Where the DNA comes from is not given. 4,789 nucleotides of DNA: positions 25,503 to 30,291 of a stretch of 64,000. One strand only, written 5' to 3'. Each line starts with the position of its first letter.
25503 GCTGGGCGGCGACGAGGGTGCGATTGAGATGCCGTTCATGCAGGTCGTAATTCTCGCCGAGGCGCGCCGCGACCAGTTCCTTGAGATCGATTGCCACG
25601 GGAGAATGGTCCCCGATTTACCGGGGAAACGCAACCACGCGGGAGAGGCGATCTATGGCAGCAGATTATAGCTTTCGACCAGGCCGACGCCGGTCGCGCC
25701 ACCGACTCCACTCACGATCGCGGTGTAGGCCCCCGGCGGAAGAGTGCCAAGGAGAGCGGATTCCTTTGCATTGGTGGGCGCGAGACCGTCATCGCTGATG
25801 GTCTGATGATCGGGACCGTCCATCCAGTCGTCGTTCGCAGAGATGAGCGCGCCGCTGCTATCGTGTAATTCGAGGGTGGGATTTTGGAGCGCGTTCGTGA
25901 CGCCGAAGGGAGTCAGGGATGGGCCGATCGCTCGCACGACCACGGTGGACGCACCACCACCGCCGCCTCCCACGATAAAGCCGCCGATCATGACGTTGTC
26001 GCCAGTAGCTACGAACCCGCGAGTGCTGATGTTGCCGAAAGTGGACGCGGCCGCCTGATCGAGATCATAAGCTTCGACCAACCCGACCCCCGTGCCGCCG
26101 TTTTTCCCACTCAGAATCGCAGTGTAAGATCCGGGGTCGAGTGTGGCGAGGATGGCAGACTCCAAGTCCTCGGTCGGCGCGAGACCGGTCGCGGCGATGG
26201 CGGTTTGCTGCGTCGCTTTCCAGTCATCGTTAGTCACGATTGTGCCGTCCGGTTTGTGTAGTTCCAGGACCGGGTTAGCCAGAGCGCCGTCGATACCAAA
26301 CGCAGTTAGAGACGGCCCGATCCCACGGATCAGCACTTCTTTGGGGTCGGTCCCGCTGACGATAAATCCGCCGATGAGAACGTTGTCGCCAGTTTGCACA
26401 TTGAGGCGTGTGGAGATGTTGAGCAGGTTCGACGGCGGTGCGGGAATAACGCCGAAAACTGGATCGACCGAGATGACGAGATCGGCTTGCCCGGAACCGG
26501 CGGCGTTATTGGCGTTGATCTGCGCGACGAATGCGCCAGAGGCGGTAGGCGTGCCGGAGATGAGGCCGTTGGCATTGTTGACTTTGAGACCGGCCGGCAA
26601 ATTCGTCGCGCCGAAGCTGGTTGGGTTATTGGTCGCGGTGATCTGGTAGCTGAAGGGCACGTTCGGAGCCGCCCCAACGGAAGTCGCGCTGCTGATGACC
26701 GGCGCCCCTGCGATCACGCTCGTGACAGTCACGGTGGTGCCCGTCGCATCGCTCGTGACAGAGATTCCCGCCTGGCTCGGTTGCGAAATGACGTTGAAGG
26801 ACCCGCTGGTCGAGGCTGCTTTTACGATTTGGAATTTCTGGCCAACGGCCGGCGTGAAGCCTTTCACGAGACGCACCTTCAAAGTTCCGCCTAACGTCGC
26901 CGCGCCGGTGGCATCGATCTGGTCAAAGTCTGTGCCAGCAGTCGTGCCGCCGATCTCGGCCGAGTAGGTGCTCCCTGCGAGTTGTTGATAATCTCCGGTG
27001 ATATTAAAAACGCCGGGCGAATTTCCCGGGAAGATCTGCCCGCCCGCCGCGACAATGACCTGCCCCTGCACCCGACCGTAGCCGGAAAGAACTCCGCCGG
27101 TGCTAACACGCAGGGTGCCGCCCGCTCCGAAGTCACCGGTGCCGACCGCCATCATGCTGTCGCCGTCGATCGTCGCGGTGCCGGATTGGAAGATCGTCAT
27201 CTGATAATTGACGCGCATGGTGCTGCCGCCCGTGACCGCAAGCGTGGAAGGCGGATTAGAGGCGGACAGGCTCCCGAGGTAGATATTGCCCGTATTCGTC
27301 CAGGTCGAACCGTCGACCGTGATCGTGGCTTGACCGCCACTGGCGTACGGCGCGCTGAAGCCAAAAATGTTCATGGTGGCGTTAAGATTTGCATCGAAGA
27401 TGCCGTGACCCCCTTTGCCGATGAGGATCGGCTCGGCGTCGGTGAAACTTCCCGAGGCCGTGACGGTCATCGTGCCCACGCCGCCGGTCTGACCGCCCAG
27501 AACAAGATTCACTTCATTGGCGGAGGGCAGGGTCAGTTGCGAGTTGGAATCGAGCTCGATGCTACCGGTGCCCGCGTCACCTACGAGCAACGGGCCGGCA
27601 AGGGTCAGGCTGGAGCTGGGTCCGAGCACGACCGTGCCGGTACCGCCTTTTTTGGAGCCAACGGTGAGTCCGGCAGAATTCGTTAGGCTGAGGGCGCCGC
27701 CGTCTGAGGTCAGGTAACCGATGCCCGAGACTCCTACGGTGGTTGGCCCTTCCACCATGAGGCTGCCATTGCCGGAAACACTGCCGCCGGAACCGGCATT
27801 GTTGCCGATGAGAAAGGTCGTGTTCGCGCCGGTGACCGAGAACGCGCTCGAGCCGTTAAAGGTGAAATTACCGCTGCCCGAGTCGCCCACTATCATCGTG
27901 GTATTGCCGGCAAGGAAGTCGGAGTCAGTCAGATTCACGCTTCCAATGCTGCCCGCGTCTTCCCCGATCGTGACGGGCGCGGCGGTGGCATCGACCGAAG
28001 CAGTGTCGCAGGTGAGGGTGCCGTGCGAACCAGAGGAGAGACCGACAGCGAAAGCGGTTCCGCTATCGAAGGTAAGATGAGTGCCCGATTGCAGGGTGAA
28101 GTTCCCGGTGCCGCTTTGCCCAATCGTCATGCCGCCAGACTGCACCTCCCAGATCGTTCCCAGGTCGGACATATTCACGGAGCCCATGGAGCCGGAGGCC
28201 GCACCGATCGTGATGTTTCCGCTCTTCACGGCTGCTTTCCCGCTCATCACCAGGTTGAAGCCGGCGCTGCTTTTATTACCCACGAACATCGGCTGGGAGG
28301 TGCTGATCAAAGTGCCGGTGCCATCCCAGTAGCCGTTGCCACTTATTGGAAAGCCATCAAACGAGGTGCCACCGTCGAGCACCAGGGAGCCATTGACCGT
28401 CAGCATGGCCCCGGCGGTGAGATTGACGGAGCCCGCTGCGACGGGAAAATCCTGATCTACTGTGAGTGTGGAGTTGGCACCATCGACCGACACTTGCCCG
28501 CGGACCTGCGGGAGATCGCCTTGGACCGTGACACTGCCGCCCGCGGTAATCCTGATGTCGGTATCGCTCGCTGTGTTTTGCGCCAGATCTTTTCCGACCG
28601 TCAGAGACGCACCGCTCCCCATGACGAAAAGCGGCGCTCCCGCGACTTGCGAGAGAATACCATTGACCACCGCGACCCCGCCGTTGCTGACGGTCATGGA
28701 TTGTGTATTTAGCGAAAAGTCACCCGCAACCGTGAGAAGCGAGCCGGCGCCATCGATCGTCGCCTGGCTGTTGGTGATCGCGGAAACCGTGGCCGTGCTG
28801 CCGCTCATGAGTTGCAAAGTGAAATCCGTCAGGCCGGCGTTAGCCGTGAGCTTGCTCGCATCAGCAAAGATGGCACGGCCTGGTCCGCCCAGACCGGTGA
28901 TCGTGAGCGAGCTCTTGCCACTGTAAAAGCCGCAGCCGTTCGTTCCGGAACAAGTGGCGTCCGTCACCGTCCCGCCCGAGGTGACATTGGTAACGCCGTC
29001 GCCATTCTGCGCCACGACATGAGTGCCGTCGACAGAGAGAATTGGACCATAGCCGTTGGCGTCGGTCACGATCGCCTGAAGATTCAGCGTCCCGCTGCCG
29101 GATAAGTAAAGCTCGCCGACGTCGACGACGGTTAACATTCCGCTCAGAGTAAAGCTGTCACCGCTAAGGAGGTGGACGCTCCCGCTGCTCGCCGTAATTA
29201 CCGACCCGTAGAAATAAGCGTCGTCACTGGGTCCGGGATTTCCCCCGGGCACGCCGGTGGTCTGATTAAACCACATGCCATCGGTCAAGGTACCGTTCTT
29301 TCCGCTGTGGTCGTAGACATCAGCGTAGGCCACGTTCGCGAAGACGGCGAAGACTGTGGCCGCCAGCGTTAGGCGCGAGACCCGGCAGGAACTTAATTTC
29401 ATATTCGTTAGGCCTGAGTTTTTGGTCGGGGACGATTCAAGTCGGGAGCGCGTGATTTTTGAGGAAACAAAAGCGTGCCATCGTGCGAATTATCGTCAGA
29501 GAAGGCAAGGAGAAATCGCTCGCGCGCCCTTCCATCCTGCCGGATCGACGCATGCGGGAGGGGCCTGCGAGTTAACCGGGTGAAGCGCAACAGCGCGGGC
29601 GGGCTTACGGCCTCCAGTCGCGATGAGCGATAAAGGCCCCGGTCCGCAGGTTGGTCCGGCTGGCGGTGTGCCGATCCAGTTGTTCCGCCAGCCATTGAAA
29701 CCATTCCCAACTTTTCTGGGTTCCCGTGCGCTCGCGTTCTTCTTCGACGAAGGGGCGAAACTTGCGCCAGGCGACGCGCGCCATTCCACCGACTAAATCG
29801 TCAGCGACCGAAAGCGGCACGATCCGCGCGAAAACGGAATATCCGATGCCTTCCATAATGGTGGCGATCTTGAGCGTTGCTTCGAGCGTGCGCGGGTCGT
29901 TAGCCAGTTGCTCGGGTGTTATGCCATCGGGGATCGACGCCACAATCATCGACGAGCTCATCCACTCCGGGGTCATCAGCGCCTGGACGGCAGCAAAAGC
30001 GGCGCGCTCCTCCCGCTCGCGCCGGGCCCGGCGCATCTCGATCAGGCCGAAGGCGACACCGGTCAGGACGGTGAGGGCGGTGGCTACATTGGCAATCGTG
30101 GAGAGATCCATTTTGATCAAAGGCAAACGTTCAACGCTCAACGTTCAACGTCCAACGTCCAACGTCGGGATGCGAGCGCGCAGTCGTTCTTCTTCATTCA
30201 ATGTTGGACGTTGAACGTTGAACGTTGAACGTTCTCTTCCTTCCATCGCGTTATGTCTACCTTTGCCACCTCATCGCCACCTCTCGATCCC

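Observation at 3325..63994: Hyper-abundant 9-mer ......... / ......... dispersed through genes and spacers (uptake-sequence-like or Chi/KOPS-like genomic word)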

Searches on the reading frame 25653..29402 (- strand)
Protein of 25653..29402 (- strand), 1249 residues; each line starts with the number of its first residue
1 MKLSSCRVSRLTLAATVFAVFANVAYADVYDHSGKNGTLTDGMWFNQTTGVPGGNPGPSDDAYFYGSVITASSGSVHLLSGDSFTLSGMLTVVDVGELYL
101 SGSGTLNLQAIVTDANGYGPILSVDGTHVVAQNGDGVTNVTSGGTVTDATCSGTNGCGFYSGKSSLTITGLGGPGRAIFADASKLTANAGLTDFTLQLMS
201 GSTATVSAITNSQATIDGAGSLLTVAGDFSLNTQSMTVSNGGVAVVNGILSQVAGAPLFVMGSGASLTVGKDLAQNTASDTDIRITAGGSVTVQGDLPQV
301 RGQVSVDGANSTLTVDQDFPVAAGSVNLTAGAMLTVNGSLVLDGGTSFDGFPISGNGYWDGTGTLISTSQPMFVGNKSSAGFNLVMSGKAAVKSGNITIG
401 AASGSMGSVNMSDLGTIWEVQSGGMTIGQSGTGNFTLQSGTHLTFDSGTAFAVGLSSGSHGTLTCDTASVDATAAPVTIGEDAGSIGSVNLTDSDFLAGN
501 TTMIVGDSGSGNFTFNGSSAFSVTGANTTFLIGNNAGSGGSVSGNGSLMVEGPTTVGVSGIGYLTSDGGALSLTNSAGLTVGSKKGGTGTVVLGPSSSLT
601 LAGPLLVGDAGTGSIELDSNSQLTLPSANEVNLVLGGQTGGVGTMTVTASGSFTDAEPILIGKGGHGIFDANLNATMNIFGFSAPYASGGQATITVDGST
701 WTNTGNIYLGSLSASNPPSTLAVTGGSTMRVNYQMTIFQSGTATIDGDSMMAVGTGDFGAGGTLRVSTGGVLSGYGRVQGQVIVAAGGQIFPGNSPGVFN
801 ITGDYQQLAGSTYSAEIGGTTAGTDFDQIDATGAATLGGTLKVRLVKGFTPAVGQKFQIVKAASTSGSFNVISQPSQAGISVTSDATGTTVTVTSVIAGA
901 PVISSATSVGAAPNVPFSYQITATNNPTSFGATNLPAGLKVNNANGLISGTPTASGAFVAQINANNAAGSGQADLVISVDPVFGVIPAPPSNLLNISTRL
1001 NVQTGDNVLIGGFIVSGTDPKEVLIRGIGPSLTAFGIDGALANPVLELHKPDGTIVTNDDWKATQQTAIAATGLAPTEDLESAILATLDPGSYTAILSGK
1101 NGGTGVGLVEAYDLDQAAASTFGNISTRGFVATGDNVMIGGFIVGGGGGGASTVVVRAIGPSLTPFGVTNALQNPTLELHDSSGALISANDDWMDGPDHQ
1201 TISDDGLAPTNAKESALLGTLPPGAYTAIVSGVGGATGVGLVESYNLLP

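Call 8: search_protein_families(library=pfam, proteins=[window:25653-29402:-])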
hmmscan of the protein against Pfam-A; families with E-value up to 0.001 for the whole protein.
window:25653-29402:- (1249 aa): 1 family
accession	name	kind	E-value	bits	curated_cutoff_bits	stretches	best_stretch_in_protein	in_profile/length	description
PF05345.18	He_PIG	-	5.3e-09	36.8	24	1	900-978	1-94/96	Putative Ig domain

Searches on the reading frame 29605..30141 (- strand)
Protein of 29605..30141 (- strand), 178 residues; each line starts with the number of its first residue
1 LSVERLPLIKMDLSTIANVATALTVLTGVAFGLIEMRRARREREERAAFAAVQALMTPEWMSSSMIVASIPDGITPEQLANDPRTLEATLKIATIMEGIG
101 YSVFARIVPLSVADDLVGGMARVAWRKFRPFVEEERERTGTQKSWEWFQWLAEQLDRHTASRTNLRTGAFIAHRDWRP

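Call 40: search_protein_families(library=pfam, proteins=[window:29605-30141:-], max_evalue=0.0001)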
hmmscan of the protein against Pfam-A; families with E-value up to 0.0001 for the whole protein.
window:29605-30141:- (178 aa): 1 family
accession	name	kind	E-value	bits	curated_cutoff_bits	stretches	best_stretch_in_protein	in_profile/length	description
PF15956.11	DUF4760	-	7e-11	42.9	25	1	23-154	2-140/141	Domain of unknown function (DUF4760)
